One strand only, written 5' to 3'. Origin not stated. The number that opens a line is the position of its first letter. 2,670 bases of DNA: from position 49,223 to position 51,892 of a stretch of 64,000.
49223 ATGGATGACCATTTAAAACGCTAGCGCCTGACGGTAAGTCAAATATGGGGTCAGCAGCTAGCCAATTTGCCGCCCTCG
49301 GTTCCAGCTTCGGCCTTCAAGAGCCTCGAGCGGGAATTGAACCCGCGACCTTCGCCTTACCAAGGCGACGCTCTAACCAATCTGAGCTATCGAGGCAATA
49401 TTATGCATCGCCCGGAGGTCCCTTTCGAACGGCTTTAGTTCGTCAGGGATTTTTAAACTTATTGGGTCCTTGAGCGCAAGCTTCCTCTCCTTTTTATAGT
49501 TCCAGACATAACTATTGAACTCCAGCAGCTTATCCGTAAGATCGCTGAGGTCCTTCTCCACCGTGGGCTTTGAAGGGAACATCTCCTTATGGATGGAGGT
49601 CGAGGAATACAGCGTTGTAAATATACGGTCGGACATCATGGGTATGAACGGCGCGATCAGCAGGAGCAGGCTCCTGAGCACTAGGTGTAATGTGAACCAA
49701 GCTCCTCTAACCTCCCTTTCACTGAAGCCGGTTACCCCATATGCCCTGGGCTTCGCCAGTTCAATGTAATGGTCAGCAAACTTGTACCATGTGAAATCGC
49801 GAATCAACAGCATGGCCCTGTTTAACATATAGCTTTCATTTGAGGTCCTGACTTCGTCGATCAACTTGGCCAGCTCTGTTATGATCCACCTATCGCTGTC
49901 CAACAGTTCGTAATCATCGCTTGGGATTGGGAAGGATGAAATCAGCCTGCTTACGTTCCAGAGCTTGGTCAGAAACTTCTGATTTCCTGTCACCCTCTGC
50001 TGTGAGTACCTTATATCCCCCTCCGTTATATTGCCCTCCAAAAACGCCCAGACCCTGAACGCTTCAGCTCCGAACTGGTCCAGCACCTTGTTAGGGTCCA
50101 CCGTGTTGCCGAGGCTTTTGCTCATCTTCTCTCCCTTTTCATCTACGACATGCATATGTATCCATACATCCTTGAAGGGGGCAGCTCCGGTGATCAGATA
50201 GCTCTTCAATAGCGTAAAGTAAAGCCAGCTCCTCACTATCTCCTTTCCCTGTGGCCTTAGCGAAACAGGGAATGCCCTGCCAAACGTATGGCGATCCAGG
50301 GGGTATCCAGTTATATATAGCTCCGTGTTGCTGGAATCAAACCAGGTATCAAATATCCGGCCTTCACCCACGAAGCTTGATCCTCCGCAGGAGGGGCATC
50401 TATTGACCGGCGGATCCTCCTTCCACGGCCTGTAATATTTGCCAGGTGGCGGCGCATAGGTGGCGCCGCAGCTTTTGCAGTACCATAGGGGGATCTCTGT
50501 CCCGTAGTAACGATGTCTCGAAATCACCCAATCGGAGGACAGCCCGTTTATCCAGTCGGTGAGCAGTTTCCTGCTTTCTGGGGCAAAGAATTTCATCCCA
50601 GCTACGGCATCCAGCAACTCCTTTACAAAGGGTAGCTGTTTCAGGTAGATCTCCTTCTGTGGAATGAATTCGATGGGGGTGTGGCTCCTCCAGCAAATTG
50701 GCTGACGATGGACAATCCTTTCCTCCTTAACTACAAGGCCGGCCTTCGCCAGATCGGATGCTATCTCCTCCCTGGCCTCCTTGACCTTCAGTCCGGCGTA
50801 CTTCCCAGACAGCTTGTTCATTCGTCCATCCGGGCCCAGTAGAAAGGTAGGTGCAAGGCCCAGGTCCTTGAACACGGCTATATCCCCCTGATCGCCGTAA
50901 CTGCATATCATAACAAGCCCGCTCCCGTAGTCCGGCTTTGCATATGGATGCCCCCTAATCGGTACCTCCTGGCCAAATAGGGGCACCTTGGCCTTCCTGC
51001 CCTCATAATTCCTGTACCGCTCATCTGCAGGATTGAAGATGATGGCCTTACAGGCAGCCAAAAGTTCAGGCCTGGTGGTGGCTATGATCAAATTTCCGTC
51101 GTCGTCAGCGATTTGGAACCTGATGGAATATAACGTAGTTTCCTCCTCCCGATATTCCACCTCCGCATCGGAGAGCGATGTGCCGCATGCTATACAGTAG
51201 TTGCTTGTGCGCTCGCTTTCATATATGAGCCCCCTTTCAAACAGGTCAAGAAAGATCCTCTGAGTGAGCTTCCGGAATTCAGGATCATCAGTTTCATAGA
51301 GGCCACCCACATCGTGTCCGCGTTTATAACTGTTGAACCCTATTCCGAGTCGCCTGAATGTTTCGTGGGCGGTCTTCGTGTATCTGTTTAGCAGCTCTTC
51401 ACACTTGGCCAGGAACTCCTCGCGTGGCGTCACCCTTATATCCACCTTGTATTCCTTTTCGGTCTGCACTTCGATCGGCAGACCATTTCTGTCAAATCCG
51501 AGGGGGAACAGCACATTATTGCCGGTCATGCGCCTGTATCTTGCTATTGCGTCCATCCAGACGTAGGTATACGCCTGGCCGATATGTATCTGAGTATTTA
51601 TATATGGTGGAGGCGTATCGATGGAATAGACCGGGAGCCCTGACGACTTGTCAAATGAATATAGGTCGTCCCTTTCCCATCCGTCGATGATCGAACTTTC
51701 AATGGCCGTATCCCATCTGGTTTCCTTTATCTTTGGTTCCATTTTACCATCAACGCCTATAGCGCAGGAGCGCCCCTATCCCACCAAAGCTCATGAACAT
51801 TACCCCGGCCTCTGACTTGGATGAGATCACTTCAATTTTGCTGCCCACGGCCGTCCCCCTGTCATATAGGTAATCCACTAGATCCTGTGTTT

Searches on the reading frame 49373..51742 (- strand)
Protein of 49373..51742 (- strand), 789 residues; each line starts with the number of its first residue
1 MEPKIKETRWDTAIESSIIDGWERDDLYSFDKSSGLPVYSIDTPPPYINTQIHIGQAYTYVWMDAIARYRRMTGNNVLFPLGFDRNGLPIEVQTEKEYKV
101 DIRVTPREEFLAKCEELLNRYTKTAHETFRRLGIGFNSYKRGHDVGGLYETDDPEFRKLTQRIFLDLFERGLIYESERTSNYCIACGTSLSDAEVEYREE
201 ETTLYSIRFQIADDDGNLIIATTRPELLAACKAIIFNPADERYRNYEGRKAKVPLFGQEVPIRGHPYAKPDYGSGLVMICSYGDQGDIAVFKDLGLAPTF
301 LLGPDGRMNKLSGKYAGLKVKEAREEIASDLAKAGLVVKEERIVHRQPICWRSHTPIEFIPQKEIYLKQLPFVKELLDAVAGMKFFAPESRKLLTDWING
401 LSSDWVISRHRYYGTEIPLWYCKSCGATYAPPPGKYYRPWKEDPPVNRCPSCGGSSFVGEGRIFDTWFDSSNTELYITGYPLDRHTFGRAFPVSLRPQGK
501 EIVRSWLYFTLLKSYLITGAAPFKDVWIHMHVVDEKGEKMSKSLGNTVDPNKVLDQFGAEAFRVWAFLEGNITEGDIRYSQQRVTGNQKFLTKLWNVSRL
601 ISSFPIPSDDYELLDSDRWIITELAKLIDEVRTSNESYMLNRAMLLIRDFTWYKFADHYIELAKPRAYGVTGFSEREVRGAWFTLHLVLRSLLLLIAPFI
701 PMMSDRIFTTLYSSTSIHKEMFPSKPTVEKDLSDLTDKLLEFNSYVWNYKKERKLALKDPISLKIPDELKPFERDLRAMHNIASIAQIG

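Call 72: search_protein_families(library=pfam, proteins=[window:49373-51742:-], max_evalue=0.01)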
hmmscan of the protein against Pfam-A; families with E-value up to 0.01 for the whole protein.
window:49373-51742:- (789 aa): 5 families
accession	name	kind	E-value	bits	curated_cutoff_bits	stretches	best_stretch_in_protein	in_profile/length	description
PF00133.28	tRNA-synt_1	-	5.2e-76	256.5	22.7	1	18-567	2-403/414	tRNA synthetases class I (I, L, M and V)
PF09334.17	tRNA-synt_1g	-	2e-31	109.6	20.1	2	41-196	3-136/391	tRNA synthetases class I (M)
PF08264.19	Anticodon_1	-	1.2e-26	93.8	25.1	1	617-764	1-147/148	Anticodon-binding domain of tRNA ligase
PF01406.26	tRNA-synt_1e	-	4.2e-08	33.4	27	1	521-565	235-279/301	tRNA synthetases class I (C) catalytic domain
PF12773.13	DZR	-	0.0086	16.7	27.3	0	421-454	14-32/45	Double zinc ribbon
